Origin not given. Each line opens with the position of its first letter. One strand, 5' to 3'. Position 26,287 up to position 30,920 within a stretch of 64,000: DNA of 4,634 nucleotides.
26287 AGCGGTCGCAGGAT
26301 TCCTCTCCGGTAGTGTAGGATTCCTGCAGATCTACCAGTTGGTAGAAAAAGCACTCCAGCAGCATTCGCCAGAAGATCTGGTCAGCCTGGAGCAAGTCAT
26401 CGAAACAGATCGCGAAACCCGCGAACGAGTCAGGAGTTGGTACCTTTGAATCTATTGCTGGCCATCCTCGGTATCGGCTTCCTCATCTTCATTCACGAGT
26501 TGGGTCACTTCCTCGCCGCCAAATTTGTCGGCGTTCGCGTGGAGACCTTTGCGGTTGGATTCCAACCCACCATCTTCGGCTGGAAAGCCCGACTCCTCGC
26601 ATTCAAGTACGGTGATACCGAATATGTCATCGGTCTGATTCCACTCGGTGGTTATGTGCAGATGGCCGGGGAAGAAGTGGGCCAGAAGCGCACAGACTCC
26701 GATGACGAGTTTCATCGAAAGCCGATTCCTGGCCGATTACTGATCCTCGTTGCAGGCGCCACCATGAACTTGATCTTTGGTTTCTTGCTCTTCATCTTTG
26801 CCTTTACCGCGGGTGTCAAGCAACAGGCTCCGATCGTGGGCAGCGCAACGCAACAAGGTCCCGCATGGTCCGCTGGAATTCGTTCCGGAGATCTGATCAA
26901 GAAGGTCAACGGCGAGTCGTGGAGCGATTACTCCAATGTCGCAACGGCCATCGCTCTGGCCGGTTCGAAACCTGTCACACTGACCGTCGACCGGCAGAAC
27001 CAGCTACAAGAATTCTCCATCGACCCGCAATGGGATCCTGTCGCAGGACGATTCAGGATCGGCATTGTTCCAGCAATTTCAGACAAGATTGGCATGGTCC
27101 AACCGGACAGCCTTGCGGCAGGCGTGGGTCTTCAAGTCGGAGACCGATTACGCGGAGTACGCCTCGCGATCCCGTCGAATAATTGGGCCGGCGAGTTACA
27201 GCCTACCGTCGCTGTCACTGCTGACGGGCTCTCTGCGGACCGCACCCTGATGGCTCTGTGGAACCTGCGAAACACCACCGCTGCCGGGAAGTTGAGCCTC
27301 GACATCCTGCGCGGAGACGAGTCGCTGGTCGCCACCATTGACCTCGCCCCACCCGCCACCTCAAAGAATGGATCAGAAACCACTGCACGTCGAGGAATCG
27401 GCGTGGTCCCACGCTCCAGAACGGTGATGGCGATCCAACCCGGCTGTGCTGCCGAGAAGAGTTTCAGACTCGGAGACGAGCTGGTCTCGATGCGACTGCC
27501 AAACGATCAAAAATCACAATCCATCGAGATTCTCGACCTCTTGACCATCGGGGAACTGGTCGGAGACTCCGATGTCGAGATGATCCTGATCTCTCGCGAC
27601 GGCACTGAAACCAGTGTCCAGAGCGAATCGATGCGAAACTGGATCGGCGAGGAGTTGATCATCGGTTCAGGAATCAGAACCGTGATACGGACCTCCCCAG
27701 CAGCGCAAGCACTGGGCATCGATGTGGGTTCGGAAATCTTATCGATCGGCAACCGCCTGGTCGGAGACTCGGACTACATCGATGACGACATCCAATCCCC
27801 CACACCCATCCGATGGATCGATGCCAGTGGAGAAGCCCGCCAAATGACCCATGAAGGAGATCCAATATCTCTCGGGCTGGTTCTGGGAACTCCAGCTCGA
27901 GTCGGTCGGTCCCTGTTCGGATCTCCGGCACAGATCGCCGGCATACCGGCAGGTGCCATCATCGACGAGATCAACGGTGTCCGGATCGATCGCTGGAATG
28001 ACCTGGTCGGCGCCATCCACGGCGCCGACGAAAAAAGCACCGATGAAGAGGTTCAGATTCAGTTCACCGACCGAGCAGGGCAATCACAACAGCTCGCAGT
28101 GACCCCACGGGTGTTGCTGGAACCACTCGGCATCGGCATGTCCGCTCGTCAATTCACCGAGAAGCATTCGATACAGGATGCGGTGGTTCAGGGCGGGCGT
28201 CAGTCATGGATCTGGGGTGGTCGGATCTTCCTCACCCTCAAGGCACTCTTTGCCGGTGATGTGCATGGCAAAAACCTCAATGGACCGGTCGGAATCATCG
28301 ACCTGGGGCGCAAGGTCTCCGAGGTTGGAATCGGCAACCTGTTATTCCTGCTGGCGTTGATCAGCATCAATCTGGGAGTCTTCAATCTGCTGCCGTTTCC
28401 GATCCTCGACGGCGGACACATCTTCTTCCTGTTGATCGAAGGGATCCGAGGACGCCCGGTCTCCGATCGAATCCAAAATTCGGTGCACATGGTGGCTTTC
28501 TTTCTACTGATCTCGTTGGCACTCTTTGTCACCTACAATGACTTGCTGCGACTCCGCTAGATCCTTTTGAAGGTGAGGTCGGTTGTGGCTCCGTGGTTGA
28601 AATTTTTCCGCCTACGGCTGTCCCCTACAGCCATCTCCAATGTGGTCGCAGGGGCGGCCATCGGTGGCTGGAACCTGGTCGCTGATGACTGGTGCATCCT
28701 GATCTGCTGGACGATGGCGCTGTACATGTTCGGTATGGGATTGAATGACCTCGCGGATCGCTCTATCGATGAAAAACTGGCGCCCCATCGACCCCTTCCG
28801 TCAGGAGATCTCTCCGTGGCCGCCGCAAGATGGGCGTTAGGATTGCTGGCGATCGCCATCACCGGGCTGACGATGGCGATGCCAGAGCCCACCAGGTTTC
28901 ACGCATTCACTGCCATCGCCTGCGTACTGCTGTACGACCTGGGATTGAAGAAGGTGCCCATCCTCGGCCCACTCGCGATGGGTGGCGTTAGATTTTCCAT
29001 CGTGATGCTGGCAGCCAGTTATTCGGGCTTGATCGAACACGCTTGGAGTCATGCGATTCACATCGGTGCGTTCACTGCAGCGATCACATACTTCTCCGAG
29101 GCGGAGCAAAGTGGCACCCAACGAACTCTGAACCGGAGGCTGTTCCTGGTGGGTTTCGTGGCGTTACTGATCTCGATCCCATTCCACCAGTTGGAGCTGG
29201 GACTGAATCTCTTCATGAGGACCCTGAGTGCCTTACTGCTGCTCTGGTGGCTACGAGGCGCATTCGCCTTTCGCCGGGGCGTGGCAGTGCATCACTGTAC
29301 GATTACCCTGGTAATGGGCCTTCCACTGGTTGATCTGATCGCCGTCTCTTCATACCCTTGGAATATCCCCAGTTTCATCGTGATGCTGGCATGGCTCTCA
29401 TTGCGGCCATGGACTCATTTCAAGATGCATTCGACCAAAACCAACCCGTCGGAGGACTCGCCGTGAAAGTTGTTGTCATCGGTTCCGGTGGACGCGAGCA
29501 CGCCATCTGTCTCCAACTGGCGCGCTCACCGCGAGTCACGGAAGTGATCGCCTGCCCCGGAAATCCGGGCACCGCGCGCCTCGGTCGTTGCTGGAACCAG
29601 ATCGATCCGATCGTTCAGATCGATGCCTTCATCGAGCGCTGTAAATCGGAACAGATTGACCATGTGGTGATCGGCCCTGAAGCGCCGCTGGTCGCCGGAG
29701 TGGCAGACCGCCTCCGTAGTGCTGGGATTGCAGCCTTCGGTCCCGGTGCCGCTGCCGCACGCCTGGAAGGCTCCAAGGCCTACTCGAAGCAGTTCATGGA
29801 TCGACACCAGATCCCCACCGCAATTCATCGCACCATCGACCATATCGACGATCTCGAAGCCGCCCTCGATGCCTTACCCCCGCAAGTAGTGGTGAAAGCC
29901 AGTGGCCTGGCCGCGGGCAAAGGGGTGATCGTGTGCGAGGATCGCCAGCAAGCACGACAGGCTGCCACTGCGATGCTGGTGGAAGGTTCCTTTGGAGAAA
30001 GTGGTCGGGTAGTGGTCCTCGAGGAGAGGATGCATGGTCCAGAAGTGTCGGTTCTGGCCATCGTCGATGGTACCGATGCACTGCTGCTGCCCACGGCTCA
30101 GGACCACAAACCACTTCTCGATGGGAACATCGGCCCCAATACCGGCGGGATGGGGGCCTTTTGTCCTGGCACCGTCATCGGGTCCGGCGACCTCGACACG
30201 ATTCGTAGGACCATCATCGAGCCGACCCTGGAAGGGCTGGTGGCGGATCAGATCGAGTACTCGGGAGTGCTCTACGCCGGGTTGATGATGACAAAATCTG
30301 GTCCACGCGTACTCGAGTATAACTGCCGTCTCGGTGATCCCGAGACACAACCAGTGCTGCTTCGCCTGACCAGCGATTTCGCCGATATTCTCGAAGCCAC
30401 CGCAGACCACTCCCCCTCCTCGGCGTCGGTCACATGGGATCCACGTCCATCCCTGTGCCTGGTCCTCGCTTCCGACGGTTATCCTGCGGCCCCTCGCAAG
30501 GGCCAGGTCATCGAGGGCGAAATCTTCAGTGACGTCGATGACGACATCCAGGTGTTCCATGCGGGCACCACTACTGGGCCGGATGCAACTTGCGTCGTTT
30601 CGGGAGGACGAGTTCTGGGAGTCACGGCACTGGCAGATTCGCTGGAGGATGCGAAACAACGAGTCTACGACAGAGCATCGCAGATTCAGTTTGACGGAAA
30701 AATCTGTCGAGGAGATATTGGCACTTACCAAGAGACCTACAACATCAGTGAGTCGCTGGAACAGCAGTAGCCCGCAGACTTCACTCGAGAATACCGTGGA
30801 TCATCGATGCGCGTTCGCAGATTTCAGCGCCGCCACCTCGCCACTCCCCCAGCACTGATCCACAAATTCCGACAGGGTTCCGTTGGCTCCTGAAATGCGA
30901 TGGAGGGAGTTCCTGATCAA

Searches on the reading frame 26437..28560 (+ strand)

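Call 92: search_protein_families(library=pfam, proteins=[window:26437-28560:+], max_evalue=0.00001)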
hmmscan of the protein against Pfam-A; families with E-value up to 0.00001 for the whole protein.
window:26437-28560:+ (707 aa): 5 families
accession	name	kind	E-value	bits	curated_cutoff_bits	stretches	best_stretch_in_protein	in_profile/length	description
PF02163.28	Peptidase_M50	-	3.4e-57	193.8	27.2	1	9-693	2-220/221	Peptidase family M50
PF17820.7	PDZ_6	-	2.9e-24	85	27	2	134-186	2-54/54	PDZ domain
PF13180.12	PDZ_2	-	1.5e-14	54.4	27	0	132-195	14-78/80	PDZ domain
PF00595.29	PDZ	-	3.2e-13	50.3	23.2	0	131-184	26-80/81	PDZ domain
PF14685.13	PDZ_Tricorn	-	7.5e-07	29.5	25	0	140-189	30-81/88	Tricorn protease PDZ domain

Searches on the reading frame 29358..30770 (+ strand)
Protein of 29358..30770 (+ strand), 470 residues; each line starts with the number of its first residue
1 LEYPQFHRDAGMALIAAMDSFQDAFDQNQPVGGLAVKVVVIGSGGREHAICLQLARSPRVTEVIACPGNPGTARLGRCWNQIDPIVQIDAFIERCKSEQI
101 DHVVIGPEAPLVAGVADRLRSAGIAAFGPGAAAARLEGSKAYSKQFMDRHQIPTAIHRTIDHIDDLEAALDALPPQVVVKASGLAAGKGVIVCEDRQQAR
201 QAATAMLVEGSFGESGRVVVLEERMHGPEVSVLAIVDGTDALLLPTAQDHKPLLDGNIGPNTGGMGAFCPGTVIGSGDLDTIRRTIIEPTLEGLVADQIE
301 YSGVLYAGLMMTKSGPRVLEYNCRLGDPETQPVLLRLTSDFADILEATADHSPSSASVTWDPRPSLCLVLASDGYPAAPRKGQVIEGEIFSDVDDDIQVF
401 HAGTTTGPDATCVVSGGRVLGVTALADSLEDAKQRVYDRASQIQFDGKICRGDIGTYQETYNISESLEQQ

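Call 92: search_protein_families(library=pfam, proteins=[window:29358-30770:+], max_evalue=0.00001)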
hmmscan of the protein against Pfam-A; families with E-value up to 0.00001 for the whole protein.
window:29358-30770:+ (470 aa): 4 families
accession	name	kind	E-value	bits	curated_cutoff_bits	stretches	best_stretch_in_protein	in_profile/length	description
PF01071.24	GARS_A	-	2.2e-69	233.6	27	1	138-330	1-194/194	Phosphoribosylglycinamide synthetase, ATP-grasp (A) domain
PF02844.21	GARS_N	-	2.7e-33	115.1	29.5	1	37-137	2-100/100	Phosphoribosylglycinamide synthetase, N domain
PF02843.22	GARS_C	-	3.1e-28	98.4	34.8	1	366-456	2-91/92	Phosphoribosylglycinamide synthetase, C domain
PF02222.28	ATP-grasp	-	4.7e-06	26.8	27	1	145-235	1-87/179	ATP-grasp domain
